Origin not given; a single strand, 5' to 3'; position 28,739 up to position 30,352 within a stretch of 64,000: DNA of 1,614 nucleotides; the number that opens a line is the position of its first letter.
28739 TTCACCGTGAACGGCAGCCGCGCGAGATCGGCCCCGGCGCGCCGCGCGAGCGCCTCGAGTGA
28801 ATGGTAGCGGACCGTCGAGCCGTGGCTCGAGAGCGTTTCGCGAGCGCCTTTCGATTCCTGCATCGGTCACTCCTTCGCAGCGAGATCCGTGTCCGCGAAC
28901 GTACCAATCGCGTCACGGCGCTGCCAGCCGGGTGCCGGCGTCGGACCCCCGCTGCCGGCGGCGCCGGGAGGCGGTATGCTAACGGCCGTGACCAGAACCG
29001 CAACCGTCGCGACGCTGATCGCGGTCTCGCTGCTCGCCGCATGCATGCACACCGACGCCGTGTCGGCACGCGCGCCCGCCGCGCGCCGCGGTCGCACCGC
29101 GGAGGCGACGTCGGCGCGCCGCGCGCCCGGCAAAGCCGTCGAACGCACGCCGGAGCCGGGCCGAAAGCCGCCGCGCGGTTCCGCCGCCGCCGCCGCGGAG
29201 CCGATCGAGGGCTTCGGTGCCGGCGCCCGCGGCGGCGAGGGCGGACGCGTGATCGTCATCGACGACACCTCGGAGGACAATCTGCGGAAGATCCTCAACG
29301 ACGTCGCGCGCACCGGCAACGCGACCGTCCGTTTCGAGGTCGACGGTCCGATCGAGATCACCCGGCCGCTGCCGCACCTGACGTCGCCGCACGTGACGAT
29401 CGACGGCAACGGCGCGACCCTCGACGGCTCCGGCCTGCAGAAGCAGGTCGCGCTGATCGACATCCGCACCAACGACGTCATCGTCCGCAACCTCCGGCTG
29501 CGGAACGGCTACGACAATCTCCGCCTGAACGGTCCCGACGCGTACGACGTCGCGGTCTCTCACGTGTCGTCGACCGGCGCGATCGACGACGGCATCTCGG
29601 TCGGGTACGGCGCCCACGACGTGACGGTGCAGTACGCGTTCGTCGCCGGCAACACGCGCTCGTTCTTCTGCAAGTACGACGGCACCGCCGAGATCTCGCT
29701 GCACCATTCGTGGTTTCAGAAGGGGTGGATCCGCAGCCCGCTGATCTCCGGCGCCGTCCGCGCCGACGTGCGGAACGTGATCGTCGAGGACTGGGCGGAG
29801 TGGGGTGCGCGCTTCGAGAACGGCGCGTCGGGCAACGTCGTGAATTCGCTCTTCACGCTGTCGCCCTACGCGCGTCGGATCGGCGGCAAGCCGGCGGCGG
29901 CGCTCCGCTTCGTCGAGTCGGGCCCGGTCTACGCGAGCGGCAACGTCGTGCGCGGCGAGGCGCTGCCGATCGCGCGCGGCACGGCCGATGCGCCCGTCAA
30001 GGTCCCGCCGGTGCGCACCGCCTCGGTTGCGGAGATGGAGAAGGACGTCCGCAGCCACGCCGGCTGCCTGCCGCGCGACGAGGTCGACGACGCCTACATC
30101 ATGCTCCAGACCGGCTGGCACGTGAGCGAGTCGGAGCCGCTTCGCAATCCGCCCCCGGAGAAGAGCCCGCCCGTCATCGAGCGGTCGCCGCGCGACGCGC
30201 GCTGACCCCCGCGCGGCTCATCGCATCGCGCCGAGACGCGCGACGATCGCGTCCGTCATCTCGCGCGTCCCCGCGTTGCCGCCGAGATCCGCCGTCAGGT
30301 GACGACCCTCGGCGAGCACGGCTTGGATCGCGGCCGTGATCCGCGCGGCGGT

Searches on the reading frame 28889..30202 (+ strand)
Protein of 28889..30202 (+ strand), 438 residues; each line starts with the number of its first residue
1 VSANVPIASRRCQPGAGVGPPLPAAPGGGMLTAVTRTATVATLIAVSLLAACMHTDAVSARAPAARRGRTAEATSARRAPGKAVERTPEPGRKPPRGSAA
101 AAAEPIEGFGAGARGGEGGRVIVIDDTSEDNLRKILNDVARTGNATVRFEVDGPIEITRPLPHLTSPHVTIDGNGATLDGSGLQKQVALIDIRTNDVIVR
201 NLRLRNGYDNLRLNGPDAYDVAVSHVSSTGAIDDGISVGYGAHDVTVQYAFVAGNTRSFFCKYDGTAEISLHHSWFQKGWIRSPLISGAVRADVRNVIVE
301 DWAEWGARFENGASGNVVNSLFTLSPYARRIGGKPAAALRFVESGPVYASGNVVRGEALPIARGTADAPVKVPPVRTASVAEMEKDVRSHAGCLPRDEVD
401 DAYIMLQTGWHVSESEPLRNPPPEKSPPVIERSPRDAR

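Call 58: find_encoding_contigs(protein=window:28976-30202:+, flank=10000, max_places=4)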
Protein window:28976-30202:+ (409 aa): no gene with exactly this product is on record in the collection.

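Call 59: find_encoding_contigs(protein=window:28889-30202:+, flank=10000, max_places=4)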
Protein window:28889-30202:+ (438 aa): no gene with exactly this product is on record in the collection.
